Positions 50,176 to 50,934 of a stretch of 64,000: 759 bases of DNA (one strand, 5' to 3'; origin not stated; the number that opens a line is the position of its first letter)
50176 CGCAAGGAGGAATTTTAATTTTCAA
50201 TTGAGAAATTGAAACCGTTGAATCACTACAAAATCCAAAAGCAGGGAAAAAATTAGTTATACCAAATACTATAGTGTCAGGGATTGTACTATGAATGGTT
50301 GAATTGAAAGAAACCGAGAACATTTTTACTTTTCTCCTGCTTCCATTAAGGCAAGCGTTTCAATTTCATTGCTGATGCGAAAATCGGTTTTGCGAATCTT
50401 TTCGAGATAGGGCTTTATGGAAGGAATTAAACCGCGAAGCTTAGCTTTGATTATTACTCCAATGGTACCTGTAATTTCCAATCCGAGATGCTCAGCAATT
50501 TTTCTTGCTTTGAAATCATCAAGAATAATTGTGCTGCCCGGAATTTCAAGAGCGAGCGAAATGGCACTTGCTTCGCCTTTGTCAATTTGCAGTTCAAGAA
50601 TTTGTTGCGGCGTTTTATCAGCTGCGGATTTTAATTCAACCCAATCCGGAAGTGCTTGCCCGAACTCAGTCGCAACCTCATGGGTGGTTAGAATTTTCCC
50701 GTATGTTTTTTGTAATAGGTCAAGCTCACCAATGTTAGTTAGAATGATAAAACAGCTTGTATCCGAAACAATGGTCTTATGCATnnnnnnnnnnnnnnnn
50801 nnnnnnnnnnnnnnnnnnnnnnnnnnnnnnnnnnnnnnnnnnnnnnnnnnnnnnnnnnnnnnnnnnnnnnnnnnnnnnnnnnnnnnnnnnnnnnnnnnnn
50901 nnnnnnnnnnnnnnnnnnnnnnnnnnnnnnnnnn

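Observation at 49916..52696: UPF0175/DUF3368 toxin–antitoxin cassette bracketed by a ~400-bp duplication of a T9SS gene's CTD-coding end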

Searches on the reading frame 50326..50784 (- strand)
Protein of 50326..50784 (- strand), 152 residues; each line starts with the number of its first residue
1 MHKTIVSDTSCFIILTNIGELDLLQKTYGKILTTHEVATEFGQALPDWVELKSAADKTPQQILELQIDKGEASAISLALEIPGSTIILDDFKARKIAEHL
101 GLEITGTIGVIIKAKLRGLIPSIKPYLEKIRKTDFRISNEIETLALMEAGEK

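Call 4: search_protein_families(library=pfam, proteins=[window:50326-50784:-], max_evalue=0.01)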
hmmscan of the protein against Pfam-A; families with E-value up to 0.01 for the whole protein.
window:50326-50784:- (152 aa): 1 family
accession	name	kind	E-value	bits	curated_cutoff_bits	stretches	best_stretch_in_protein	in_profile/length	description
PF11848.13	DUF3368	-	4.2e-13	49.4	27.3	1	104-141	1-38/46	Domain of unknown function (DUF3368)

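Call 11: find_encoding_contigs(protein=window:50326-50784:-, flank=10000, max_places=10)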
Protein window:50326-50784:- (152 aa): 1 contig read that carries it; 1 place shown.
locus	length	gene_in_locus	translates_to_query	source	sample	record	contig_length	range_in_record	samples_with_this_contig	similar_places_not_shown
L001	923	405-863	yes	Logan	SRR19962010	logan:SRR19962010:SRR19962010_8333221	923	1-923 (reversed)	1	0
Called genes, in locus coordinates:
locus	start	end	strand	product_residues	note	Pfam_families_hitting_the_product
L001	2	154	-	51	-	?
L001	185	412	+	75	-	PF03683:UPF0175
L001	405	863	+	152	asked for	PF11848:DUF3368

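Call 21: find_homologous_proteins(query=window:50326-50784:-, max_evalue=1e-10)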
Query window:50326-50784:- (152 aa): 2716 proteins with E <= 1e-10 among 2763 candidates; the best 120 are listed.
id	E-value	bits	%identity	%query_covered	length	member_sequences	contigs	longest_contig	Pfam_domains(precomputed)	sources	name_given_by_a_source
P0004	2.5e-90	318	100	100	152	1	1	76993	PF11848.14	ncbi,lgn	-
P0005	7.4e-77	274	88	99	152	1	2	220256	PF11848.14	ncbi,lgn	-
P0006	3.0e-71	256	80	99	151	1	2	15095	PF11848.14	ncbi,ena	-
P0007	1.1e-70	254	79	99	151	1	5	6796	PF11848.14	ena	-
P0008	5.4e-70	252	79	99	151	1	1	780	PF11848.14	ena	-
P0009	1.8e-69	250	78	100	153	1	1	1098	PF11848.14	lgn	-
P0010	2.9e-69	249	78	99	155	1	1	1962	PF11848.14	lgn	-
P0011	2.2e-68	246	79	99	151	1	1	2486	PF11848.14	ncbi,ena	-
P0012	4.4e-68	245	75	99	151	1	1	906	PF11848.14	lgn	-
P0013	1.0e-67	244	77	99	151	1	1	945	PF11848.14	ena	-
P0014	1.9e-67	243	75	99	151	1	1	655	PF11848.14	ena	-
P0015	3.2e-67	243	75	99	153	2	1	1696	PF11848.14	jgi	jgi:predicted nucleic acid-binding protein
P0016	1.4e-66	241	73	99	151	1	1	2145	PF11848.14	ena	-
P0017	1.6e-66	240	75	99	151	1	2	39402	PF11848.14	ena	-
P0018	2.4e-66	240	73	99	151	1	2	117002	PF11848.14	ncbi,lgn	ncbi:MAG: DUF3368 domain-containing protein [Bacteroidota bacterium]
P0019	5.7e-66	239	75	99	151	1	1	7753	PF11848.14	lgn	-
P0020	5.8e-66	239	75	99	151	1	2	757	PF11848.14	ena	-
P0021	8.3e-66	238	75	99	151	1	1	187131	PF11848.14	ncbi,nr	ncbi:MAG: DUF3368 domain-containing protein [Bacteroidetes bacterium]|nr:DUF3368 domain-containing p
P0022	9.1e-66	238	72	99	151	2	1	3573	PF11848.14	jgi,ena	-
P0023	9.8e-66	238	77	100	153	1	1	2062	PF11848.14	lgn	-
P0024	1.2e-65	238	76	99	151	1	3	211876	PF11848.14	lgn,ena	-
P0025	2.0e-65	237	75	99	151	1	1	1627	PF11848.14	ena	-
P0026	3.2e-65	236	75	99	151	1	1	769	PF11848.14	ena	-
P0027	3.6e-65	236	73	99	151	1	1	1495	PF11848.14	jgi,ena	-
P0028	3.7e-65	236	74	99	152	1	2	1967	PF11848.14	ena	-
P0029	4.0e-65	236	74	99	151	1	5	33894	PF11848.14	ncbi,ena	-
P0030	4.6e-65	236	75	99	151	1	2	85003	PF11848.14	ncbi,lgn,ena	-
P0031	7.9e-65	235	75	99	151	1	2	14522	PF11848.14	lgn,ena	-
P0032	8.6e-65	235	72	99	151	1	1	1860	PF11848.14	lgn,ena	-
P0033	1.0e-64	235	75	99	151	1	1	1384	PF11848.14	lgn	-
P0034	1.1e-64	235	74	99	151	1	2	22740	PF11848.14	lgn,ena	-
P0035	1.1e-64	234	72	99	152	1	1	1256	PF11848.14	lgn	-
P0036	1.3e-64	234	74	99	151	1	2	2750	PF11848.14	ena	-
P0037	1.4e-64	234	73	99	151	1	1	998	PF11848.14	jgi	jgi:predicted nucleic acid-binding protein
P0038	1.5e-64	234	72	99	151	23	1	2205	PF11848.14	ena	-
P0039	1.5e-64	234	74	99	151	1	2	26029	PF11848.14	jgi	jgi:predicted nucleic acid-binding protein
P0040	1.5e-64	234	72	98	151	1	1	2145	PF11848.14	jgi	-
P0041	1.6e-64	234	73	99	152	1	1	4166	PF11848.14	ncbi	-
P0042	1.6e-64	234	74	99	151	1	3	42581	PF11848.14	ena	-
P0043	1.7e-64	234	72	100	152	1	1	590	PF11848.14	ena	-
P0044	1.7e-64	234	74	99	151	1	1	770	PF11848.14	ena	-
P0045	1.7e-64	234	72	99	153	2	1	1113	PF11848.14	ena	-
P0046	1.8e-64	234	72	99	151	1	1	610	PF11848.14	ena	-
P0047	1.8e-64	234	72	99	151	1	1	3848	PF11848.14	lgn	-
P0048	2.0e-64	234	75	99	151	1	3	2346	PF11848.14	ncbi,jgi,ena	-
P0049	2.1e-64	234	74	99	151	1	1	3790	PF11848.14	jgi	jgi:predicted nucleic acid-binding protein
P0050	2.4e-64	233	74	99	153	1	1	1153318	PF11848.14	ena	-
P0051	2.4e-64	233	73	99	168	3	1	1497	PF11848.14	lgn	-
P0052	2.6e-64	233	71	99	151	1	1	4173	PF11848.14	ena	-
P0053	3.2e-64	233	73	99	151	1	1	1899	PF11848.14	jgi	jgi:predicted nucleic acid-binding protein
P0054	3.5e-64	233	75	99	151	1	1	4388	PF11848.14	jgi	jgi:predicted nucleic acid-binding protein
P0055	4.3e-64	233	79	92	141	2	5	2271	PF11848.14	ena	-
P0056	4.5e-64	233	73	99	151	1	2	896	PF11848.14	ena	-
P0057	4.6e-64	232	74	99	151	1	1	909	PF11848.14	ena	-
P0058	4.8e-64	232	71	99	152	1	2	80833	PF11848.14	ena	-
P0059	4.9e-64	232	74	99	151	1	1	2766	PF11848.14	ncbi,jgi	-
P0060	5.0e-64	232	74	99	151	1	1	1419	PF11848.14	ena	-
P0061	5.2e-64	232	72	99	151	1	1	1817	PF11848.14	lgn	-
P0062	7.3e-64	232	72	99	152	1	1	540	PF11848.14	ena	-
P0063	8.9e-64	232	72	99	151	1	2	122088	PF11848.14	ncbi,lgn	-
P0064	9.4e-64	231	74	99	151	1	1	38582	PF11848.14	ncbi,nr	ncbi:MAG: DUF3368 domain-containing protein [Bacteroidota bacterium]|nr:DUF3368 domain-containing pr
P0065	9.9e-64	231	73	99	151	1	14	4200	PF11848.14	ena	-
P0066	1.0e-63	231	73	99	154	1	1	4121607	PF11848.14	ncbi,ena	-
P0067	1.0e-63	231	72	99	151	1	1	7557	PF11848.14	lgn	-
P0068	1.0e-63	231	71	99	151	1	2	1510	PF11848.14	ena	-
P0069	1.1e-63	231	73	99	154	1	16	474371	PF11848.14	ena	-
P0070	1.1e-63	231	72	99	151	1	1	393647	PF11848.14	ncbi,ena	-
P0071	1.4e-63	231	74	99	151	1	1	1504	PF11848.14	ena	-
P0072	1.5e-63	231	73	99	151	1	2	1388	PF11848.14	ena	-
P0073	1.5e-63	231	72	99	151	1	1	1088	PF11848.14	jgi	jgi:predicted nucleic acid-binding protein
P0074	1.6e-63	231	77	99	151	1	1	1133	PF11848.14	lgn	-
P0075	1.8e-63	231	71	99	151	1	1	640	PF11848.14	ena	-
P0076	1.8e-63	231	73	99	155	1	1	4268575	PF11848.14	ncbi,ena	-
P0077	1.9e-63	230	70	99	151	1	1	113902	PF11848.14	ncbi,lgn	-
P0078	1.9e-63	230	71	99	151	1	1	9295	PF11848.14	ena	-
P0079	1.9e-63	230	72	99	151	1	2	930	PF11848.14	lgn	-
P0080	2.1e-63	230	75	99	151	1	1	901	PF11848.14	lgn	-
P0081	2.8e-63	230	73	99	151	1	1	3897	PF11848.14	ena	-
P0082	2.9e-63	230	70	99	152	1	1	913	PF11848.14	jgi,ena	-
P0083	3.0e-63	230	74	99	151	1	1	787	PF11848.14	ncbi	-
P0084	3.6e-63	230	72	99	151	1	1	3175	PF11848.14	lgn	-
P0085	3.7e-63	230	72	99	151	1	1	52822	PF11848.14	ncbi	-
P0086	3.7e-63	230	72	99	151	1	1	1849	PF11848.14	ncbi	ncbi:MAG: DUF3368 domain-containing protein [Sediminibacterium sp.]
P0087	3.8e-63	229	72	99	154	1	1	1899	PF11848.14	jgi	-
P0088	3.9e-63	229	73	99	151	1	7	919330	PF11848.14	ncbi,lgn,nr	ncbi:MAG: hypothetical protein POELPBGB_00663 [Bacteroidia bacterium]|nr:hypothetical protein [Bacte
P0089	4.1e-63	229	72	99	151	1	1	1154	PF11848.14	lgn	-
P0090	4.2e-63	229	72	99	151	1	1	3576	PF11848.14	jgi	jgi:predicted nucleic acid-binding protein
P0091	4.2e-63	229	70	99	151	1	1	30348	PF11848.14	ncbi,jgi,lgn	-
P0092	4.3e-63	229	75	99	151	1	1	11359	PF11848.14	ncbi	-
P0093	4.7e-63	229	72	99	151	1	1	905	PF11848.14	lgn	-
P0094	4.9e-63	229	73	99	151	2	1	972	PF11848.14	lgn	-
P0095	4.9e-63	229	71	99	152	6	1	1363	PF11848.14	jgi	-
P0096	5.2e-63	229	70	99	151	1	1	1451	PF11848.14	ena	-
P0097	5.2e-63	229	72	99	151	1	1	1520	PF11848.14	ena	-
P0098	5.5e-63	229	72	99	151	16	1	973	PF11848.14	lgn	-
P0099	6.0e-63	229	71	99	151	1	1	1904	PF11848.14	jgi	jgi:predicted nucleic acid-binding protein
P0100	6.1e-63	229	73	99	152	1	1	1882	PF11848.14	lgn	-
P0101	6.8e-63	229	75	99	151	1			PF11848.14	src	-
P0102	6.8e-63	229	72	99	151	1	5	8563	PF11848.14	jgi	jgi:predicted nucleic acid-binding protein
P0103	6.9e-63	229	74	99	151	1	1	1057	PF11848.14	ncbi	-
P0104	7.0e-63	229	73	99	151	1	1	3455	PF11848.14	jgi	jgi:predicted nucleic acid-binding protein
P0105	7.2e-63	229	72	99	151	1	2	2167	PF11848.14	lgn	-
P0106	7.3e-63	229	74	99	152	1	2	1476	PF11848.14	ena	-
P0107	7.3e-63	229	73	99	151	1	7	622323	PF11848.14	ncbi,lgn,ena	-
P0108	7.4e-63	229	70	99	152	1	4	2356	PF11848.14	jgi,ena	-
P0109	8.0e-63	228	70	99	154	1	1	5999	PF11848.14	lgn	-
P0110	8.2e-63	228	70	99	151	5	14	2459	PF11848.14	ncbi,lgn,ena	ncbi:MAG TPA: DUF3368 domain-containing protein [Hanamia sp.]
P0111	8.3e-63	228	71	99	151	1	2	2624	PF11848.14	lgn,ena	-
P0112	8.3e-63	228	73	99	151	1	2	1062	PF11848.14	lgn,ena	-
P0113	8.8e-63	228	74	99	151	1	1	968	PF11848.14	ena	-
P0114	8.8e-63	228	73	99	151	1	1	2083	PF11848.14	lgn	-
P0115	9.3e-63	228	72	99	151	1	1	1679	PF11848.14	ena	-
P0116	9.4e-63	228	72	99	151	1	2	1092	PF11848.14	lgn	-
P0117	9.5e-63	228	71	99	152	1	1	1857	PF11848.14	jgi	jgi:predicted nucleic acid-binding protein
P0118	9.6e-63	228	71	99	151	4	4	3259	PF11848.14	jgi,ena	jgi:predicted nucleic acid-binding protein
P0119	9.9e-63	228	72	99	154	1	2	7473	PF11848.14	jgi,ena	jgi:predicted nucleic acid-binding protein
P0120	1.0e-62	228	71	99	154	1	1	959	PF11848.14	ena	-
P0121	1.1e-62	228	71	99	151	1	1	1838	PF11848.14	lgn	-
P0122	1.1e-62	228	71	99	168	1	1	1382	PF11848.14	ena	-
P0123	1.2e-62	228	73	99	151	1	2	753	PF11848.14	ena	-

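Call 23: find_encoding_contigs(protein=P0005, flank=8000, max_places=4)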
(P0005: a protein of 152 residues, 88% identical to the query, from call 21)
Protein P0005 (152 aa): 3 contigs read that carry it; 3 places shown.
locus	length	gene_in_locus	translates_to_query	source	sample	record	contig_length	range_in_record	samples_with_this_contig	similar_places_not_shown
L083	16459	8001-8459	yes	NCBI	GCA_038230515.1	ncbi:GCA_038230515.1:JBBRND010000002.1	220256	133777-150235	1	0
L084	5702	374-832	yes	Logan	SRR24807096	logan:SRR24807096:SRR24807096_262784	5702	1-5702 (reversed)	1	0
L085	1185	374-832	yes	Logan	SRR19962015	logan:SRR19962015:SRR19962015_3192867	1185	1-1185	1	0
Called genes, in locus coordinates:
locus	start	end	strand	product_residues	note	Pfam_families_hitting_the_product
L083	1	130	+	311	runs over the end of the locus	PF18962:Por_Secre_tail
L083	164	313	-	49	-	-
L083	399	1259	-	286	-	PF00483:NTP_transferase, PF12804:NTP_transf_3 (weak)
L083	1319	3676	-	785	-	PF03176:MMPL, PF00873:ACR_tran (faint), PF02460:Patched, PF12349:Sterol-sensing, PF03176:MMPL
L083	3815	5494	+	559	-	PF00515:TPR_1 (faint), PF07719:TPR_2 (faint), PF13424:TPR_12, PF00512:HisKA (weak), PF02518:HATPase_c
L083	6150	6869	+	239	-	-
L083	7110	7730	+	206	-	PF18962:Por_Secre_tail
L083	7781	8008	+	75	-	PF03683:UPF0175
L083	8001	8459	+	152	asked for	PF11848:DUF3368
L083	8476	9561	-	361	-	PF13439:Glyco_transf_4, PF13477:Glyco_trans_4_2 (faint), PF00534:Glycos_transf_1, PF13692:Glyco_trans_1_4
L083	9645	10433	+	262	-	PF00795:CN_hydrolase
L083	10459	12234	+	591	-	PF04371:PAD_porph, PF18962:Por_Secre_tail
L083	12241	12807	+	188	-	PF01914:MarC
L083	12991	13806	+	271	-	PF01618:MotA_ExbB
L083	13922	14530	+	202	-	PF02472:ExbD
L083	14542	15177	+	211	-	PF02472:ExbD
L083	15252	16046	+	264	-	PF28545:1TM_TonB_rel, PF03544:TonB_C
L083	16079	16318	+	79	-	-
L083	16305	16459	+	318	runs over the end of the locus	PF12849:PBP_like_2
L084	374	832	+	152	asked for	PF11848:DUF3368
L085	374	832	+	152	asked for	PF11848:DUF3368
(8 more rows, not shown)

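Call 24: find_encoding_contigs(protein=P0006, flank=6000, max_places=4)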
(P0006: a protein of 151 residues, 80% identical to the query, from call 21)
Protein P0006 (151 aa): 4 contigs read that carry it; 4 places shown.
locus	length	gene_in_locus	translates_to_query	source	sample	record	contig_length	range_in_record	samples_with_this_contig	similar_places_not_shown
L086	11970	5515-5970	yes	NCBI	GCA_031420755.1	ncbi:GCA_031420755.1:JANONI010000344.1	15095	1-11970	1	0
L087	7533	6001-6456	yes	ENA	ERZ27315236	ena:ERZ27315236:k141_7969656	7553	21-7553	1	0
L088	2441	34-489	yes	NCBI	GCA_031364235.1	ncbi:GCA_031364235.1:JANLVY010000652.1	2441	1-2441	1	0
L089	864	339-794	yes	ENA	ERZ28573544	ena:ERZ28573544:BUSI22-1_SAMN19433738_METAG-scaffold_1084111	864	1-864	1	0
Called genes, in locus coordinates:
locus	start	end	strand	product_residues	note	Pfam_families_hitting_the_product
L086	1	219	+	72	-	?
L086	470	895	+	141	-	PF04134:DCC1-like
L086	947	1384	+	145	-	-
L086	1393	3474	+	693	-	PF00989:PAS, PF13426:PAS_9 (weak), PF00512:HisKA (weak), PF02518:HATPase_c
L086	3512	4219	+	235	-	PF09365:DUF2461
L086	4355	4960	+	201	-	PF00849:PseudoU_synth_2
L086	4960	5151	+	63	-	-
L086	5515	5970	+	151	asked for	PF11848:DUF3368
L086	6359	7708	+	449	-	PF00128:Alpha-amylase, PF14701:hDGE_amylase, PF00128:Alpha-amylase, PF16657:Malt_amylase_C (weak)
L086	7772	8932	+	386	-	-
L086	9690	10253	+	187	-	PF11667:DUF3267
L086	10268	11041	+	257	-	PF01925:TauE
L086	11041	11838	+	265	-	PF01223:Endonuclease_NS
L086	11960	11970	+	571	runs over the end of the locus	PF01223:Endonuclease_NS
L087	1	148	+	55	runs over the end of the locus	?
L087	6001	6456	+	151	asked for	PF11848:DUF3368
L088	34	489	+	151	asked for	PF11848:DUF3368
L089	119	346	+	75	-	PF03683:UPF0175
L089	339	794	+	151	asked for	PF11848:DUF3368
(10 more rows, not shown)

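Call 32: find_encoding_contigs(protein=P0018, flank=3500, max_places=3)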
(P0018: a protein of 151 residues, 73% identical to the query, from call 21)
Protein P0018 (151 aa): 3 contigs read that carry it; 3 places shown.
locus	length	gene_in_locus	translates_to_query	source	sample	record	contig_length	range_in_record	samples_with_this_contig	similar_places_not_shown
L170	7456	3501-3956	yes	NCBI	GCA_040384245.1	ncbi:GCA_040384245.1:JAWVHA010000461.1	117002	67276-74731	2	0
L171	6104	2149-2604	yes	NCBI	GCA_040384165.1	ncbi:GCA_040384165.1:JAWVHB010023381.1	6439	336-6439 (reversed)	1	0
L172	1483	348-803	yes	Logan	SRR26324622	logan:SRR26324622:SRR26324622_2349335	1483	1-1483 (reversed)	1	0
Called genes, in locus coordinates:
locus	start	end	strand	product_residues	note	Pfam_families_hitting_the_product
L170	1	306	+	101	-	PF11304:DUF3106 (faint)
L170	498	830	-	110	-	PF04342:DMT_6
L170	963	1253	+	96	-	-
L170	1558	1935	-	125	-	PF00903:Glyoxalase, PF18029:Glyoxalase_6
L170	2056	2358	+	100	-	PF02617:ClpS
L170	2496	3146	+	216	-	PF03588:Leu_Phe_trans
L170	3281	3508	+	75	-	PF03683:UPF0175, PF24001:DUF7317 (weak)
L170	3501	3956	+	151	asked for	PF11848:DUF3368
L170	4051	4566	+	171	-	-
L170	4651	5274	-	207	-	PF14127:DUF4294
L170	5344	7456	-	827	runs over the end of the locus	PF01578:Cytochrom_C_asm, PF16327:CcmF_C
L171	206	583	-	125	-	PF00903:Glyoxalase, PF18029:Glyoxalase_6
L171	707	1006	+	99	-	PF02617:ClpS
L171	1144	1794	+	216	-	PF03588:Leu_Phe_trans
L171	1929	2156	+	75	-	PF03683:UPF0175, PF24001:DUF7317 (weak)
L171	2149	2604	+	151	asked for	PF11848:DUF3368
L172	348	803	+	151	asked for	PF11848:DUF3368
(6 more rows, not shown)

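Call 33: find_encoding_contigs(protein=P0021, flank=3500, max_places=3)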
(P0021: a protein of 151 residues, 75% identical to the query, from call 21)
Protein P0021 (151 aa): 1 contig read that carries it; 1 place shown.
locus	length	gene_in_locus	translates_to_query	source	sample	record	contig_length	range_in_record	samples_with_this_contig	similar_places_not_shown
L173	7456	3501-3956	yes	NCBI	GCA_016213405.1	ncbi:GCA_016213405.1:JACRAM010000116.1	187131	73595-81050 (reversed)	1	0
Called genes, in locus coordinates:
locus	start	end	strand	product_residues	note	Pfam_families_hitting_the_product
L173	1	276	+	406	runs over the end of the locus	PF12704:MacB_PCD, PF02687:FtsX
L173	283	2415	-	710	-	PF13573:SprB (weak), PF18962:Por_Secre_tail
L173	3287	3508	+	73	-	PF03683:UPF0175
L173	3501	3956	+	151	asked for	PF11848:DUF3368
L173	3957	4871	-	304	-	-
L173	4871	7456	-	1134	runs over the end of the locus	PF15902:Sortilin-Vps10 (weak), PF18962:Por_Secre_tail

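Call 34: find_encoding_contigs(protein=P0024, flank=3500, max_places=3)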
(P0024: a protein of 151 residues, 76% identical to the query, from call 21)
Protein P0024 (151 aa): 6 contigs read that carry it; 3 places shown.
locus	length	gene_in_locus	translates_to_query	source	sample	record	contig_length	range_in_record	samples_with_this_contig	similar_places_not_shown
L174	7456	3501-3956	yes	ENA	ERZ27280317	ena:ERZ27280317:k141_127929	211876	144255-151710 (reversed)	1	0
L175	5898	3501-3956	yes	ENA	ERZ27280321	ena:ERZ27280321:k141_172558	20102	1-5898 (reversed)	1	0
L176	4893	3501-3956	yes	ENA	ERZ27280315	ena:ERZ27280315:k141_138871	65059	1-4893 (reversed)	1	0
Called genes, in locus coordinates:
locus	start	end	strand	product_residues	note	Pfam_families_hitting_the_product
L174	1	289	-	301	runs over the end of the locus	PF01694:Rhomboid, PF20216:DUF6576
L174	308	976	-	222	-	PF01694:Rhomboid, PF08551:DUF1751 (faint), PF01694:Rhomboid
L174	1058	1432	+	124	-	-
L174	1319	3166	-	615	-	PF02518:HATPase_c (weak), PF13589:HATPase_c_3, PF01119:DNA_mis_repair, PF08676:MutL_C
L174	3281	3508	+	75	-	PF03683:UPF0175, PF24001:DUF7317 (faint)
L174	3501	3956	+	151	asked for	PF11848:DUF3368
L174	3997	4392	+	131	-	-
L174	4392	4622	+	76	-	-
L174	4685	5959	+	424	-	PF18962:Por_Secre_tail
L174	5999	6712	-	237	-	-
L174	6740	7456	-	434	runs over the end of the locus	PF02547:Queuosine_synth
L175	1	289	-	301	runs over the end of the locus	PF01694:Rhomboid, PF20216:DUF6576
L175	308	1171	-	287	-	PF08551:DUF1751, PF01694:Rhomboid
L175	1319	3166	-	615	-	PF02518:HATPase_c (weak), PF13589:HATPase_c_3, PF01119:DNA_mis_repair, PF08676:MutL_C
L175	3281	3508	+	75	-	PF03683:UPF0175, PF24001:DUF7317 (faint)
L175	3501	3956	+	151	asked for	PF11848:DUF3368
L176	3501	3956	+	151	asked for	PF11848:DUF3368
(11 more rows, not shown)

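Call 49: search_solved_structures(query=window:50326-50784:-, max_evalue=0.01, show_alignments=1)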
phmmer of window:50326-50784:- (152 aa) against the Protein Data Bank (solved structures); distinct sequences matched with E-value up to 0.01: 0.

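Call 56: search_protein_families(library=ncbifam, proteins=[window:50326-50784:-], max_evalue=0.001)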
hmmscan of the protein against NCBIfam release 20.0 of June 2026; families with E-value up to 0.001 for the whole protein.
window:50326-50784:- (152 aa): 0 families
